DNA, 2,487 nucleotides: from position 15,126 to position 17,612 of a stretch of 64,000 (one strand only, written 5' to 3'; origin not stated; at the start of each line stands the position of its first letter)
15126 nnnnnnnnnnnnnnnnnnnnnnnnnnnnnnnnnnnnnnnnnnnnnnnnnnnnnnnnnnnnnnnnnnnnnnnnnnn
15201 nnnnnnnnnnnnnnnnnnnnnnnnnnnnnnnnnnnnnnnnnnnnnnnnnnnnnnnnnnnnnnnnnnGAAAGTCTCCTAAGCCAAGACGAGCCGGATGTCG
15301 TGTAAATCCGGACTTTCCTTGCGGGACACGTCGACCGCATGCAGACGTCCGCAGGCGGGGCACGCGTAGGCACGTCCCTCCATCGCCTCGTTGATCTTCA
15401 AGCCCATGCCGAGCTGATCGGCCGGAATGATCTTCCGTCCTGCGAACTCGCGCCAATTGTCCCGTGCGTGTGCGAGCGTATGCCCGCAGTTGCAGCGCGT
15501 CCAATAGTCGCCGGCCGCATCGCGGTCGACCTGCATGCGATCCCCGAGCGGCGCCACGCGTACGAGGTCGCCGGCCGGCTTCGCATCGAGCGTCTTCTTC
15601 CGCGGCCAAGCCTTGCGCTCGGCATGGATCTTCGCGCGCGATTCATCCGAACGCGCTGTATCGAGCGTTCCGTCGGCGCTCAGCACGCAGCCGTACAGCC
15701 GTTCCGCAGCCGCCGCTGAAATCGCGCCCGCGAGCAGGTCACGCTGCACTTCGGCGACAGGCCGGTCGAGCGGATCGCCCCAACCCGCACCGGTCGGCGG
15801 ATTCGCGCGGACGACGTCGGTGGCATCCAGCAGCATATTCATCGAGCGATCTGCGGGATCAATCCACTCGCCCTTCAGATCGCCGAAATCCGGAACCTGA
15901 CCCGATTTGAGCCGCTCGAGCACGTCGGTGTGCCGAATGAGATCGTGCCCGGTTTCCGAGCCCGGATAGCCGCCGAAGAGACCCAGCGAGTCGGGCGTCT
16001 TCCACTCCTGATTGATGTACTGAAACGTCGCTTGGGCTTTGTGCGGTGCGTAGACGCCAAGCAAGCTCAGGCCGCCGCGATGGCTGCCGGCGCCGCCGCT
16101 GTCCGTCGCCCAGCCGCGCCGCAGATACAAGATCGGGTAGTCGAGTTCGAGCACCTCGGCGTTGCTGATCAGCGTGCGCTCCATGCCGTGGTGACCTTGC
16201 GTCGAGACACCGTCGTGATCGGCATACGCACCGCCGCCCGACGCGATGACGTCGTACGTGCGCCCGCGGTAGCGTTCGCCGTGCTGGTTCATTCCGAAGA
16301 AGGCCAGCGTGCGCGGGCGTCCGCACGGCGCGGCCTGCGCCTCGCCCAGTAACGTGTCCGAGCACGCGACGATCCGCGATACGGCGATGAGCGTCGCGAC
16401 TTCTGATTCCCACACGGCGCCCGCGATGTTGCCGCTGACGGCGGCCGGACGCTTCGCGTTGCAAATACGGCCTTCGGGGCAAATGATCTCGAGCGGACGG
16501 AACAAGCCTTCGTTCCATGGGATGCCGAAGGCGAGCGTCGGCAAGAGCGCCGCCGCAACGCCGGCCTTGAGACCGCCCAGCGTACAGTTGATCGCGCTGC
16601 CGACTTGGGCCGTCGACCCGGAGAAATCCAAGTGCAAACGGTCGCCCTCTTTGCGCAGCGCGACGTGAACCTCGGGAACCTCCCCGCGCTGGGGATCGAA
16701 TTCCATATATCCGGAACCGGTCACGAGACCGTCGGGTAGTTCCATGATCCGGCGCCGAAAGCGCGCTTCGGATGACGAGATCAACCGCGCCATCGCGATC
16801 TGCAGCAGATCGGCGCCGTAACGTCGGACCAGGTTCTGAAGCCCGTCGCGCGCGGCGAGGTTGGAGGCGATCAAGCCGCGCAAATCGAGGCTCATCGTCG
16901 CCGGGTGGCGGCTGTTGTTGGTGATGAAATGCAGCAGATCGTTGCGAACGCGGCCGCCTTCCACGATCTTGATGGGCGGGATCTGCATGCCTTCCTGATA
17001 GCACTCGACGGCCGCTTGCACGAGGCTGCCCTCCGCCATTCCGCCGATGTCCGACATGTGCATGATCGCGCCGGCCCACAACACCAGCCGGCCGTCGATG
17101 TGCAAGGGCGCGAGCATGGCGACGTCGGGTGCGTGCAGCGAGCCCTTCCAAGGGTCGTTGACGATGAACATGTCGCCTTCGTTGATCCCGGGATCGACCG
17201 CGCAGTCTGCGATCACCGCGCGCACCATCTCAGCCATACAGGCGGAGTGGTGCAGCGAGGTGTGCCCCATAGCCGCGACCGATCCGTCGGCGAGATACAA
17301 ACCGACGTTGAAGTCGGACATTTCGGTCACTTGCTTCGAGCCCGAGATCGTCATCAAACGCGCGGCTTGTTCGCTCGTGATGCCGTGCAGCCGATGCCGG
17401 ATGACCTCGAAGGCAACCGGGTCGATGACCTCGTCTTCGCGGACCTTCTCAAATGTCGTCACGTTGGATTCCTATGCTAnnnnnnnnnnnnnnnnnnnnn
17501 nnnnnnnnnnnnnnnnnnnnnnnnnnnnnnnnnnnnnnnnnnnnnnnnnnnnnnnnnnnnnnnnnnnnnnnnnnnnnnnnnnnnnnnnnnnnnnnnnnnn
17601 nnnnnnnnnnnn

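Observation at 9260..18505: Six-gene operon: SBP / HyuB-gamma / SIP flavin reductase / HyuA / leaderless PBP-fold protein / HyuB-gamma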

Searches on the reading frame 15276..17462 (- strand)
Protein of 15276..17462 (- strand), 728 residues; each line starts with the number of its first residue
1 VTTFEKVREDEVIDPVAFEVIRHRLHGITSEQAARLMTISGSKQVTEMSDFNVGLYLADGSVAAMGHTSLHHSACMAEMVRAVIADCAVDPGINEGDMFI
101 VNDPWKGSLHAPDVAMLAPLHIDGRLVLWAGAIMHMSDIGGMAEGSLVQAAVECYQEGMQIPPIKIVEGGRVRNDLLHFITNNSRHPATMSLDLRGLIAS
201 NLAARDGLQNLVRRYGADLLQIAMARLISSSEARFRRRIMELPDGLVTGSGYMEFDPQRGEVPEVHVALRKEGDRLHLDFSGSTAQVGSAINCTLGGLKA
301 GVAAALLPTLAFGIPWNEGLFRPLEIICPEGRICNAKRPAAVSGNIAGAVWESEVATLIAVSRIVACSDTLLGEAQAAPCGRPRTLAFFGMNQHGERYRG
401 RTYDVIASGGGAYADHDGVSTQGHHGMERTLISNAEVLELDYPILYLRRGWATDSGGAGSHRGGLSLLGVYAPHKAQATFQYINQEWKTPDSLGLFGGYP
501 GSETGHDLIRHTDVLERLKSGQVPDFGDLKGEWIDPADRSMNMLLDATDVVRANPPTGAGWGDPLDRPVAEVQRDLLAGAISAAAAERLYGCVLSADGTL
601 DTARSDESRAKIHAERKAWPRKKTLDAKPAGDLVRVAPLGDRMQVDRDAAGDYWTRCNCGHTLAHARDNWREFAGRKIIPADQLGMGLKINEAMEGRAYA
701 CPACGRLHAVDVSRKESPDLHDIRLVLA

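Call 4: search_protein_families(library=pfam, proteins=[window:15276-17462:-], max_evalue=0.01)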
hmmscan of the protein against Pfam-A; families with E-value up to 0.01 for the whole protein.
window:15276-17462:- (728 aa): 2 families
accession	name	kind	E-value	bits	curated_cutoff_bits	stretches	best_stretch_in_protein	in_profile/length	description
PF02538.19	Hydantoinase_B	-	2.4e-119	399.6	26.8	1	14-564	1-519/519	Hydantoinase B/oxoprolinase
PF08882.16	Acetone_carb_G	-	6.5e-06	26.8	21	1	638-724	10-102/113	Acetone carboxylase gamma subunit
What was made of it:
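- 15276..17462 (-): HyuB-gamma paralogue 2 (g2), 728 aa. Hydantoinase_B fused to an acetone-carboxylase-gamma-like zinc ribbon. Pfam 2.4e-119 and 6.5e-6 (call 4).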

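Call 5: search_protein_families(library=ncbifam, proteins=[window:15276-17462:-], max_evalue=0.01)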
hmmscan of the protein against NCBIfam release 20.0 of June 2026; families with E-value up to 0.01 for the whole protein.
window:15276-17462:- (728 aa): 2 families
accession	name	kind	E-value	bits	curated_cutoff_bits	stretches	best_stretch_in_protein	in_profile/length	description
NF050157.1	CapLactmsBetCapB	equivalog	7.8e-61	206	1000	1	13-606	1-571/577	caprolactamase subunit beta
NF042976.1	AcphenoCarb_ApcD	equivalog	4.6e-50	170.6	1500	1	11-618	27-645/685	acetophenone carboxylase subunit delta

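Call 16: search_solved_structures(query=window:15276-17462:-, max_evalue=0.001)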
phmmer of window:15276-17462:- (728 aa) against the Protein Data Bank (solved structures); distinct sequences matched with E-value up to 0.001: 7.
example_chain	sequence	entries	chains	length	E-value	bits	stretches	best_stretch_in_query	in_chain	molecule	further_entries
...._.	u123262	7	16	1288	2e-54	188.5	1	11-599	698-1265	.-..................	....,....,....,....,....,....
6yra_B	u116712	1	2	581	4.6e-46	160.8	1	12-610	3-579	Hydantoinase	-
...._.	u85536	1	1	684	3.4e-45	157.9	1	13-609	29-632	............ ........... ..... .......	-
5svb_A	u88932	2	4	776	3.3e-28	101.8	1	14-618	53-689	Acetone carboxylase alpha subunit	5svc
5m45_A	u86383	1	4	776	7.5e-28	100.6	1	14-618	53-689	Acetone carboxylase alpha subunit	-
5m45_C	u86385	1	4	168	4.1e-06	28.7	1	632-723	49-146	Acetone carboxylase gamma subunit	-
5svb_C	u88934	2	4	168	5e-06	28.5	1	632-723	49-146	Acetone carboxylase gamma subunit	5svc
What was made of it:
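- Closest known: Acetone carboxylase Acx. Different: It is the most distant of the solved relatives (HyuB E about 3e-28, call 16).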

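Call 44: search_solved_structures(query=window:15276-17462:-, max_evalue=1e-40, show_alignments=3)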
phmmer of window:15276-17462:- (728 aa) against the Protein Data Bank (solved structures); distinct sequences matched with E-value up to 1e-40: 3.
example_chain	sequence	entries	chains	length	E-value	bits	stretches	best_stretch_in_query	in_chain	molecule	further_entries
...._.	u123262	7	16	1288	2e-54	188.5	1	11-599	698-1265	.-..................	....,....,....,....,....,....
6yra_B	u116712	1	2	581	4.6e-46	160.8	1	12-610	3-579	Hydantoinase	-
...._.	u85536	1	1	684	3.4e-45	157.9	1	13-609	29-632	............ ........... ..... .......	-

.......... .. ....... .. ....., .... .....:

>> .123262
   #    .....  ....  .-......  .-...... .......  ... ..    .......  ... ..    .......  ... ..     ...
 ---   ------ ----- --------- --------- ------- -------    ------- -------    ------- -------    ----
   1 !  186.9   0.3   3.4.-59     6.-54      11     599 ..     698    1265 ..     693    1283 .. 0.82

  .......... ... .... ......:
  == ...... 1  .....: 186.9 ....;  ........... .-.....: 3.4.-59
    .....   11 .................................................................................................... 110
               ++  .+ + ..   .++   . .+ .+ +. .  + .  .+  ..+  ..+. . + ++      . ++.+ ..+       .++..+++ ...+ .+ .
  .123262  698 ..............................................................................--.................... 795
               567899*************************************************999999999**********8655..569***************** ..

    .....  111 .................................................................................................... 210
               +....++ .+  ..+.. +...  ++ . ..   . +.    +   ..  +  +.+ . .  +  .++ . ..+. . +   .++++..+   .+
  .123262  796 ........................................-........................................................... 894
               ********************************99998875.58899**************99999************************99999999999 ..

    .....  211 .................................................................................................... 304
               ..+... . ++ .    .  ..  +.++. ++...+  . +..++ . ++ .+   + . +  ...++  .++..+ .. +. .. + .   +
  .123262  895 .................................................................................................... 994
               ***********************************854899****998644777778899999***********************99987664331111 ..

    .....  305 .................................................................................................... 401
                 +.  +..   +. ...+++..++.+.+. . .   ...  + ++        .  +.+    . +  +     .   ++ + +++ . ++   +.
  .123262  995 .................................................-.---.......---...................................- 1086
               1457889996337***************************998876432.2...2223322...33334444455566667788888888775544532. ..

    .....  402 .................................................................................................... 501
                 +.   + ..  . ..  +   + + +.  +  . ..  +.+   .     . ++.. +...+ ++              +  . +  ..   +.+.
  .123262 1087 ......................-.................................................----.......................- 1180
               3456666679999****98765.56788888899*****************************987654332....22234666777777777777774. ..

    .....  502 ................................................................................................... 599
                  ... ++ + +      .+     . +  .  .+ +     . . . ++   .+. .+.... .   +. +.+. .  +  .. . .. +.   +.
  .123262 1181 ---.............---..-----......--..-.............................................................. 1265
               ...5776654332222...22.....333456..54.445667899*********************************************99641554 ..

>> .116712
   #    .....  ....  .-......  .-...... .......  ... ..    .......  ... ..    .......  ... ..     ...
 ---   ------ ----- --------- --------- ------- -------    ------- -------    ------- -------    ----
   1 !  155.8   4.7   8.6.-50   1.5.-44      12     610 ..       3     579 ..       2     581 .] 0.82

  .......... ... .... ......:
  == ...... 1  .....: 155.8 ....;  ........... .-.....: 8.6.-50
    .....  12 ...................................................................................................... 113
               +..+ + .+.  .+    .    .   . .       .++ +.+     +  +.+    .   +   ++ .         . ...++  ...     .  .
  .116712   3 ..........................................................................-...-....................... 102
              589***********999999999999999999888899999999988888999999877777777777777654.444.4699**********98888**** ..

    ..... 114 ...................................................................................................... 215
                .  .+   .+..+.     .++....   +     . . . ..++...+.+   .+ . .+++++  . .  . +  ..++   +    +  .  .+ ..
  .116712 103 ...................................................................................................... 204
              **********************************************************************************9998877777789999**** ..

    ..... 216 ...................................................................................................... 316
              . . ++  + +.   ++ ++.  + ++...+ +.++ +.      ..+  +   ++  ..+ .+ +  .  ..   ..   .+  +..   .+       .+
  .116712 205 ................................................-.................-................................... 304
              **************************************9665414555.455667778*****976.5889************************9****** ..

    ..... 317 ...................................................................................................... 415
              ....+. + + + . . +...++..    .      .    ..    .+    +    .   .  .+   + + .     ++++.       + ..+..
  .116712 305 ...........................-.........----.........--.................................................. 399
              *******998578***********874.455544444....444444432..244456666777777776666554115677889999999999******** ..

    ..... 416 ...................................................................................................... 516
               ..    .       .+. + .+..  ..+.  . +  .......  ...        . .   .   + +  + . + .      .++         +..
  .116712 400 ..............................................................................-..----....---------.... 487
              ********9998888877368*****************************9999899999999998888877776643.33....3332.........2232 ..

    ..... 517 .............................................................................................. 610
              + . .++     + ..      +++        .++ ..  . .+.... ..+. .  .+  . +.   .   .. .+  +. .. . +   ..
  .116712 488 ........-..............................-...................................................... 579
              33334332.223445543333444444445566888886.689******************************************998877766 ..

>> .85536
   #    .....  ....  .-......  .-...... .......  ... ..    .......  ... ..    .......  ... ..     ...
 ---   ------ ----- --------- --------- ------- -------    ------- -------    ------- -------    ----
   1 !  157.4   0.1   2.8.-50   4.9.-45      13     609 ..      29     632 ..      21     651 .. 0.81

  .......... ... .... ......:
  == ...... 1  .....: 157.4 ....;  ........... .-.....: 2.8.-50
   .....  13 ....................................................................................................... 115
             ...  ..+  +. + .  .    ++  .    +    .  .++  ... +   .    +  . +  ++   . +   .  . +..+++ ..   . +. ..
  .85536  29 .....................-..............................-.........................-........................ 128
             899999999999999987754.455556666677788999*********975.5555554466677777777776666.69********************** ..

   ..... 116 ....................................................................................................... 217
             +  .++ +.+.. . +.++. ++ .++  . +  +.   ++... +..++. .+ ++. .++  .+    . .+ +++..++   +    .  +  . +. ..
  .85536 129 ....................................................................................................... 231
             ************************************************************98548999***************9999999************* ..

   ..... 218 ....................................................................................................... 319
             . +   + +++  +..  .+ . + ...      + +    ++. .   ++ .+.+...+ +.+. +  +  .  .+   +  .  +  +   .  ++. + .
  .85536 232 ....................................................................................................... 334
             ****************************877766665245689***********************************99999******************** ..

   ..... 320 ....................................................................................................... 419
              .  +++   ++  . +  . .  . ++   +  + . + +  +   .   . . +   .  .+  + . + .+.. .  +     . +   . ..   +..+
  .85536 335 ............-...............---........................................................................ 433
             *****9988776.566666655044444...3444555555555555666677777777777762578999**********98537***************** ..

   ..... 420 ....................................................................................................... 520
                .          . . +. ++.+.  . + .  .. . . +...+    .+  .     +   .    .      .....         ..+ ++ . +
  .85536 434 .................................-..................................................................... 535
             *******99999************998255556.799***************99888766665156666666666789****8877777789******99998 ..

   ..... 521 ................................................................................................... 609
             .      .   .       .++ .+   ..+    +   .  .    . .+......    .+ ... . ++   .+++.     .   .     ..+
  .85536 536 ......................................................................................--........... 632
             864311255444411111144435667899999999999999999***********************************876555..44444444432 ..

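Call 72: list_cluster_members(proteins=[P0001, window:15276-17462:-, window:12371-14482:-, window:22207-23286:-, window:9260-11464:-])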
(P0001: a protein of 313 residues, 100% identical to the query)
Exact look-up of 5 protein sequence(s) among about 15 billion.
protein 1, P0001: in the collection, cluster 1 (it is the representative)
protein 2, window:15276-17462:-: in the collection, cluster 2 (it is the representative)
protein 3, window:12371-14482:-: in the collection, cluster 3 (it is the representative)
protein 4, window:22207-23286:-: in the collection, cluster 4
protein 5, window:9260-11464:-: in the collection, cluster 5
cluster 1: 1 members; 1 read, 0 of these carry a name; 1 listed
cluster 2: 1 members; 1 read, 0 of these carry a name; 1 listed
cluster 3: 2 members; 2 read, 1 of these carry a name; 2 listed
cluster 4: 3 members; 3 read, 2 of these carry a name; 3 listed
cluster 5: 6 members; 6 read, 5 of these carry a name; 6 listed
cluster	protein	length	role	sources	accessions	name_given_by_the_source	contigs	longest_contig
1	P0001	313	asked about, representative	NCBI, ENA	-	-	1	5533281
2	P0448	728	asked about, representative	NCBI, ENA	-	-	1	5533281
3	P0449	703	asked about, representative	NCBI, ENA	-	-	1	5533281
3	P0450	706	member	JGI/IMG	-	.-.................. A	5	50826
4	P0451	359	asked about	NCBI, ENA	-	-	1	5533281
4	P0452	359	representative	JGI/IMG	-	hypothetical protein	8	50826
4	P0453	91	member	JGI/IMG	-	hypothetical protein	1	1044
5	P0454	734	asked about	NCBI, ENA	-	-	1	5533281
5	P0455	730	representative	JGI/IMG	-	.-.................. B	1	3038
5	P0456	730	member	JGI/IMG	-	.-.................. B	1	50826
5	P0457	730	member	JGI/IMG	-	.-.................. B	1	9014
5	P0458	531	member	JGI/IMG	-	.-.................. B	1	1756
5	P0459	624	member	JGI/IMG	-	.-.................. B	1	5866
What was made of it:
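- Checked: A public annotation of the same genome calls identical products of 313, 728, 703 and 734 aa, the last starting at ATG 11464 (call 72).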

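Call 86: search_dna_similar(query=window:15276-17462:-, collection=plasmids, mode=protein, max_evalue=1e-30, max_rows=25)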
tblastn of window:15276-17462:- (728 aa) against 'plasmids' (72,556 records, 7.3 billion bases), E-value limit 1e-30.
Records with a match: 775; places in all: 1033; records where one place covers at least 80% of the query: 345.
Best place of each record, by identity: <60% 775.
By first word of the organism name: Rhizobium 130; Agrobacterium 121; Sinorhizobium 111; Pseudosulfitobacter 49; Paracoccus 26; Rhodococcus 20; Sulfitobacter 20; Ensifer 15; Paraburkholderia 13; Azospirillum 12; and 94 more.
By predicted mobility (MOB-suite, as given by PLSDB): non-mobilizable 449; conjugative 214; mobilizable 112.
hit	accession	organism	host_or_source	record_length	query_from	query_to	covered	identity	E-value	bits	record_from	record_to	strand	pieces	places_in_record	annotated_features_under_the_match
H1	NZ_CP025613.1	Niveispirillum cyanobacteriorum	sing cell,cyanobacterial aggregates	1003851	9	725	98%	40.1%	2e-157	512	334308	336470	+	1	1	none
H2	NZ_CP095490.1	Halorientalis marina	cell culture,salt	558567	13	720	97%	30.9%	5e-91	319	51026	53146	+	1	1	hydantoinase B/oxoprolinase family protein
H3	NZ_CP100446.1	Natrinema caseinilyticum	marine sediment,sediment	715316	14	712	96%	31.3%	6e-76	275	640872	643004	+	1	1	hydantoinase B/oxoprolinase family protein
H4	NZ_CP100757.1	Natrinema gelatinilyticum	marine sediment,sediment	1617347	13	725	93%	31.2%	2e-75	310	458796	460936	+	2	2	record has no annotation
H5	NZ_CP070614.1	Rhodococcus pseudokoreensis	cell culture,rhizosphere of apple ...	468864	14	705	95%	29.8%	4e-64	239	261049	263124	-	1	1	hydantoinase B/oxoprolinase family protein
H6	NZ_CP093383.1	Rhodococcus opacus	cell culture,forest soil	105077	9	725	98%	28.8%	9e-61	229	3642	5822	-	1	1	hydantoinase B/oxoprolinase family protein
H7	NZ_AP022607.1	Mycobacterium branderi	-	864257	10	723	98%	28.1%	3e-61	231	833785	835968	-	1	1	hydantoinase B/oxoprolinase family protein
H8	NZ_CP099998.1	Natronosalvus halobius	cell culture,sediment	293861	3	618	85%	31.6%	3e-86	305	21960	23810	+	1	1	hydantoinase B/oxoprolinase family protein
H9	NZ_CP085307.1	Haladaptatus pallidirubidus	cell culture,saline soil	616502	13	608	82%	32.6%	5e-72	263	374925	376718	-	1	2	hydantoinase B/oxoprolinase family protein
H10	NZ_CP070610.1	Rhodococcus koreensis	cell culture,rhizosphere of apple ...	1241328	13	718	97%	27.5%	1e-47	190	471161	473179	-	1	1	record has no annotation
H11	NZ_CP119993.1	Halomarina sp. PSR21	cell culture,saline soil from Tarim ...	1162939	3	610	84%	31.9%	6e-75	272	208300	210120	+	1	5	record has no annotation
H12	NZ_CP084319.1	Haloterrigena alkaliphila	Salt lake,Salt lake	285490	8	598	81%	32.6%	4e-71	260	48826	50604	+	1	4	hydantoinase B/oxoprolinase family protein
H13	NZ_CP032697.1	Rhizobium jaguaris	Calliandra grandiflora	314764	14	599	80%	32.4%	2e-54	211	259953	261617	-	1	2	hydantoinase B/oxoprolinase family protein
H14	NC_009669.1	Brucella anthropi ATCC 49188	-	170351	14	611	82%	31.3%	2e-53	207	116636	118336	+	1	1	hydantoinase B/oxoprolinase family protein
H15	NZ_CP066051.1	Brucella anthropi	-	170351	14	611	82%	31.3%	2e-53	207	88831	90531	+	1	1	hydantoinase B/oxoprolinase family protein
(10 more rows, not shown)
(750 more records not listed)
